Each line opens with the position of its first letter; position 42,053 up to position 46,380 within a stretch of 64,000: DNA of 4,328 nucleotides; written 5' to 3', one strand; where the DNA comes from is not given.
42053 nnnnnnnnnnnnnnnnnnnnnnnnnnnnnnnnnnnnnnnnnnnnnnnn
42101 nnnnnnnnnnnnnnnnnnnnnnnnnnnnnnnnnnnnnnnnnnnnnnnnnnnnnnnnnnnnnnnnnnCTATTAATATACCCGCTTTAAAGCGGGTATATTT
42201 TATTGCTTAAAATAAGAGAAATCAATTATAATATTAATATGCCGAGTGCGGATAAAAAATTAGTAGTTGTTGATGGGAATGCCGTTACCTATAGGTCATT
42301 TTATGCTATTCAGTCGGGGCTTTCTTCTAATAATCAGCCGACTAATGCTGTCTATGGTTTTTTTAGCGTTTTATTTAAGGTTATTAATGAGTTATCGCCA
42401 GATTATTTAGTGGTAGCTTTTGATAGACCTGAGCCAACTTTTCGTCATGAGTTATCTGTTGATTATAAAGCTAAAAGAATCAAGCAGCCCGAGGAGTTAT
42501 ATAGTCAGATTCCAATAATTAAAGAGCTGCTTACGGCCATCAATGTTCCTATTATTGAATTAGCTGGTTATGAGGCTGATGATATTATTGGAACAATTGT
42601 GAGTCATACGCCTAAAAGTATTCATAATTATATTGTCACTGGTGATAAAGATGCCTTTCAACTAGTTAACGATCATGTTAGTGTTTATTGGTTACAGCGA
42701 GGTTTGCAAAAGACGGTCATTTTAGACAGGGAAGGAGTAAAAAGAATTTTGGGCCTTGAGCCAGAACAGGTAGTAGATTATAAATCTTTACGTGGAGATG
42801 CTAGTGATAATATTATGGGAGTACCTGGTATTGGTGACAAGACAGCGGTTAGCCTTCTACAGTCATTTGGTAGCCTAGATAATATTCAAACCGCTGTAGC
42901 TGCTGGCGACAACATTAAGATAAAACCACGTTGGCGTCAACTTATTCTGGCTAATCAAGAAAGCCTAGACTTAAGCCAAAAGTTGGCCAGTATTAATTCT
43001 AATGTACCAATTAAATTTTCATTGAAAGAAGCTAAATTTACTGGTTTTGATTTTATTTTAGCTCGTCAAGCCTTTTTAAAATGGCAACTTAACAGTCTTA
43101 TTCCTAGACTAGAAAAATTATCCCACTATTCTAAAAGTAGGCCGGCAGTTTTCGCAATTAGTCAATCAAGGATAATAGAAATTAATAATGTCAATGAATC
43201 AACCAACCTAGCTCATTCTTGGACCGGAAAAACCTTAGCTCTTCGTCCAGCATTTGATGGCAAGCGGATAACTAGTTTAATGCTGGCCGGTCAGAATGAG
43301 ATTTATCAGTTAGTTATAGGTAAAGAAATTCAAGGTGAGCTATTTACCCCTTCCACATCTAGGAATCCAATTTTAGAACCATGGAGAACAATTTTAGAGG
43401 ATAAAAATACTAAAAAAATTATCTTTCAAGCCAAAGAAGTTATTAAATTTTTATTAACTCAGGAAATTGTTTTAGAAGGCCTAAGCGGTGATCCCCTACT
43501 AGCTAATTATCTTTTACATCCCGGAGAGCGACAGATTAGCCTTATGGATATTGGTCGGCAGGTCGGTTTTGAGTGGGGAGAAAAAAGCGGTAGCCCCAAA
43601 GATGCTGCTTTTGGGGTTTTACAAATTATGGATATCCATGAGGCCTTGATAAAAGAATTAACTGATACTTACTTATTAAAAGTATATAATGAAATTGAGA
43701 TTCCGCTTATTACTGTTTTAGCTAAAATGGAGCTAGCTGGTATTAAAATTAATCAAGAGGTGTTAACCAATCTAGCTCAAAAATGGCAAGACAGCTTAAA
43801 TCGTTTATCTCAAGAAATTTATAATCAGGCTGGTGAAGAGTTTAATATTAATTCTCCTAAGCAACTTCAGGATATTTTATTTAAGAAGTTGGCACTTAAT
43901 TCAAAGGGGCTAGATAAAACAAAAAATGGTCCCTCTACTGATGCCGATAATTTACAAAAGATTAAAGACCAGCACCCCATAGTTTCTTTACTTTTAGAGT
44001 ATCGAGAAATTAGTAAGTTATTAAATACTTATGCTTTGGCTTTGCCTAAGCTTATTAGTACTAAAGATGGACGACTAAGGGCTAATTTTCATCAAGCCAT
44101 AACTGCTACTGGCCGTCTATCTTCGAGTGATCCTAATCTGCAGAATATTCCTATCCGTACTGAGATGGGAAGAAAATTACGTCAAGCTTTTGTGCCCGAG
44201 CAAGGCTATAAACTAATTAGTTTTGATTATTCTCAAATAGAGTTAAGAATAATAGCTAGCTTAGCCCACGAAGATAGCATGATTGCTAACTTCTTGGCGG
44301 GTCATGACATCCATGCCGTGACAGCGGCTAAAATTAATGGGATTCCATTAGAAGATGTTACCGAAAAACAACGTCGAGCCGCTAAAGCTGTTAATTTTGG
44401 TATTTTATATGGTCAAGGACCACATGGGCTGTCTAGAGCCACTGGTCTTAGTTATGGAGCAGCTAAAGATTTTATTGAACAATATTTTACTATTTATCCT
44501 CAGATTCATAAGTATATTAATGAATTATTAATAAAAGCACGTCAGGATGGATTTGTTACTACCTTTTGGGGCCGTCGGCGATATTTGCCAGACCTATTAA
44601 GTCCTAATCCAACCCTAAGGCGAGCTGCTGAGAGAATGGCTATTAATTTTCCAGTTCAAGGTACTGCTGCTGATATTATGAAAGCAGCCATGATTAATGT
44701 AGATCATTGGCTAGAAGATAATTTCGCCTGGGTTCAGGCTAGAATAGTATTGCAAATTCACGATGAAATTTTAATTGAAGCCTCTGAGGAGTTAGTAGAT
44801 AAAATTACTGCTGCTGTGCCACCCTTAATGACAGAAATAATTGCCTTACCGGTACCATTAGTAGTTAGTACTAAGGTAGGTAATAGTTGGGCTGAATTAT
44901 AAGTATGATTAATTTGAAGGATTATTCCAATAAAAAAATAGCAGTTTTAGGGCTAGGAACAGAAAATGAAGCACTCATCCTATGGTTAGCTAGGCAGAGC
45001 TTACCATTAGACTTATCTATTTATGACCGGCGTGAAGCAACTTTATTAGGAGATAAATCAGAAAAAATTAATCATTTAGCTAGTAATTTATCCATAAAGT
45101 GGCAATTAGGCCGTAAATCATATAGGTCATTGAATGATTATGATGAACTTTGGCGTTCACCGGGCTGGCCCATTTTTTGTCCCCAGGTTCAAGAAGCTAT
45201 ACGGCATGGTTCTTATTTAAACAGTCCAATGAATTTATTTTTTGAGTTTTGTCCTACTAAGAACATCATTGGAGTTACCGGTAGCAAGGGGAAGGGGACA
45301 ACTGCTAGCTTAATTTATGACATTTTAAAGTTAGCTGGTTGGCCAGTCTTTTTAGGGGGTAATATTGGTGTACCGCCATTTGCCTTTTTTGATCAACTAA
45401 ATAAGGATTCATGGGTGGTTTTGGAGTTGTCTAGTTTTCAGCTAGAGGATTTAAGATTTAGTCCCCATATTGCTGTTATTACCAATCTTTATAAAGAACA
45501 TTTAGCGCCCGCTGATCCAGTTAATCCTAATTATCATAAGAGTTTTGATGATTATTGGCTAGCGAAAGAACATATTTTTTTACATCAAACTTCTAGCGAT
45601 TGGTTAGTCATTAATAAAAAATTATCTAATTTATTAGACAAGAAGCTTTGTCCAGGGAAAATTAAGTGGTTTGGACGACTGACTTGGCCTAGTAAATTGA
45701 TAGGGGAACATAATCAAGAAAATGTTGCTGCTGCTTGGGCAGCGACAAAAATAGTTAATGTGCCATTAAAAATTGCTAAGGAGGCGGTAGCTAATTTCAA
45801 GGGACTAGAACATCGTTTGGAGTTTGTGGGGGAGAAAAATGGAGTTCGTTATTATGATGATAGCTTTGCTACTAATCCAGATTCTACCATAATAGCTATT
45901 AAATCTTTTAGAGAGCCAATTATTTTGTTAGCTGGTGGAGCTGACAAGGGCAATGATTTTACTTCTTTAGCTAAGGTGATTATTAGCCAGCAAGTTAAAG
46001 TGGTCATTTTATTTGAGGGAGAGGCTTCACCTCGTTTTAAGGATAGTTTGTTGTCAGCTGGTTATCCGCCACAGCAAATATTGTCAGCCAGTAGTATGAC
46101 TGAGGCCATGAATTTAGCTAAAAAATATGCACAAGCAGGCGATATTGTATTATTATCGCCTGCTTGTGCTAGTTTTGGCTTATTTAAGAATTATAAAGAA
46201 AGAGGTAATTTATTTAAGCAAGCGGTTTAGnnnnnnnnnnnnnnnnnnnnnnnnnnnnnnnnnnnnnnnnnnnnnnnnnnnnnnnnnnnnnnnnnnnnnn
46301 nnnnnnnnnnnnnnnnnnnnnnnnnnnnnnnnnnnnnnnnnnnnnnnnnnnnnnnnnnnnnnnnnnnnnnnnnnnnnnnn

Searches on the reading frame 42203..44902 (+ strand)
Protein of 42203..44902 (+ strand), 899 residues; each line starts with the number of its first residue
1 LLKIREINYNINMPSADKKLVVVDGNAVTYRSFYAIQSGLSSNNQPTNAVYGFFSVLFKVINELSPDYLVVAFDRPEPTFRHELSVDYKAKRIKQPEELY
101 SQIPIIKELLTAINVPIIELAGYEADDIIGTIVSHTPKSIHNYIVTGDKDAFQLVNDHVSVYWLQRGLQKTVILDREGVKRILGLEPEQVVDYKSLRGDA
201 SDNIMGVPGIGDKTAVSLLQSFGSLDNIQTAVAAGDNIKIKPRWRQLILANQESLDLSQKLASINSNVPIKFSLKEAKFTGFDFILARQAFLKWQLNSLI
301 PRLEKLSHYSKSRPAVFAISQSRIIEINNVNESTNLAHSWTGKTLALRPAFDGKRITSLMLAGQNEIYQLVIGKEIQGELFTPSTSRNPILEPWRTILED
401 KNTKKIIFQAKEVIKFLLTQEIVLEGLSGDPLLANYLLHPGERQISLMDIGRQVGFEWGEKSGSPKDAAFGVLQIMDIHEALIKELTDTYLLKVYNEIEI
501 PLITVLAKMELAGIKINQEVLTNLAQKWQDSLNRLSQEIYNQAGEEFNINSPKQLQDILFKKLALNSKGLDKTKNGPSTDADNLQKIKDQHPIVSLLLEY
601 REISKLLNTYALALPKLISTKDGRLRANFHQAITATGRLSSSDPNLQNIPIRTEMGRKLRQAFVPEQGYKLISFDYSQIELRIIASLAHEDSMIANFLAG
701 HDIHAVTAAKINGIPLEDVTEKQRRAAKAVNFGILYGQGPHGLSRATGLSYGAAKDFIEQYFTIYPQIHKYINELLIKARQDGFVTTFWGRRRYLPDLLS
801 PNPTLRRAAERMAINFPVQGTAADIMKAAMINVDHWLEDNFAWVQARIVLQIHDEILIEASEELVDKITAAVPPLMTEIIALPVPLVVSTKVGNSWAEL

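Call 11: search_protein_families(library=pfam, proteins=[window:42203-44902:+], max_evalue=0.00001)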
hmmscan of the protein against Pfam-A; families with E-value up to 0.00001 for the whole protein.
window:42203-44902:+ (899 aa): 4 families
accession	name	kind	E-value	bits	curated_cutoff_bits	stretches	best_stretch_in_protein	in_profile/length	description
PF00476.26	DNA_pol_A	-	1.1e-144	482.5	34.3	1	519-898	2-381/381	DNA polymerase family A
PF02739.22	5_3_exonuc_N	-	3e-52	177.1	34.3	1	19-181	1-161/164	5'-3' exonuclease, N-terminal resolvase-like domain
PF01367.25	5_3_exonuc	-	1.2e-27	96.7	40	1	186-283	2-95/97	5'-3' exonuclease, C-terminal SAM fold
PF22619.2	DNA_polI_exo1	-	1.1e-07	32.1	27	1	392-455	38-101/140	DNA polymerase I, ribonuclease H-like domain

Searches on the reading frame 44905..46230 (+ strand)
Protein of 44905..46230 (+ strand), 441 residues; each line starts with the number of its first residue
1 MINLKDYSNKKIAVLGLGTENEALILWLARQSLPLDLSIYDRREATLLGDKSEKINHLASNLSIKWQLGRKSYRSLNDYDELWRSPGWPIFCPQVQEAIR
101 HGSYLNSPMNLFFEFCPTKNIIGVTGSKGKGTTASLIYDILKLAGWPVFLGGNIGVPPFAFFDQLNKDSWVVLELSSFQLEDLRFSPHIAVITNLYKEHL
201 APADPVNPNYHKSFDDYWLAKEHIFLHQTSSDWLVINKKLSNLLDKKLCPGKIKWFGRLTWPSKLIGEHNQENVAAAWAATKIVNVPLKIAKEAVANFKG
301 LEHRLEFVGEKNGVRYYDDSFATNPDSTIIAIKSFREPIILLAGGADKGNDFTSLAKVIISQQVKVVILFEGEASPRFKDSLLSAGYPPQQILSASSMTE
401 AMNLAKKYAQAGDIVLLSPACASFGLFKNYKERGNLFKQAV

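Call 11: search_protein_families(library=pfam, proteins=[window:44905-46230:+], max_evalue=0.00001)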
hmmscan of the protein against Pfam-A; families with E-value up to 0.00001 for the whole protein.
window:44905-46230:+ (441 aa): 3 families
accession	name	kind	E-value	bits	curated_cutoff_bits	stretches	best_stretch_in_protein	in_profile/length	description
PF08245.18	Mur_ligase_M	-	5.1e-20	72.7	24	1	124-239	1-124/200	Mur ligase middle domain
PF02875.26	Mur_ligase_C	-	9.8e-17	62.4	28.4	1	303-421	1-127/127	Mur ligase, glutamate ligase domain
PF21799.2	MurD-like_N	-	2.7e-06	28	27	1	10-102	1-83/88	Mur ligase MurD-like, N-terminal domain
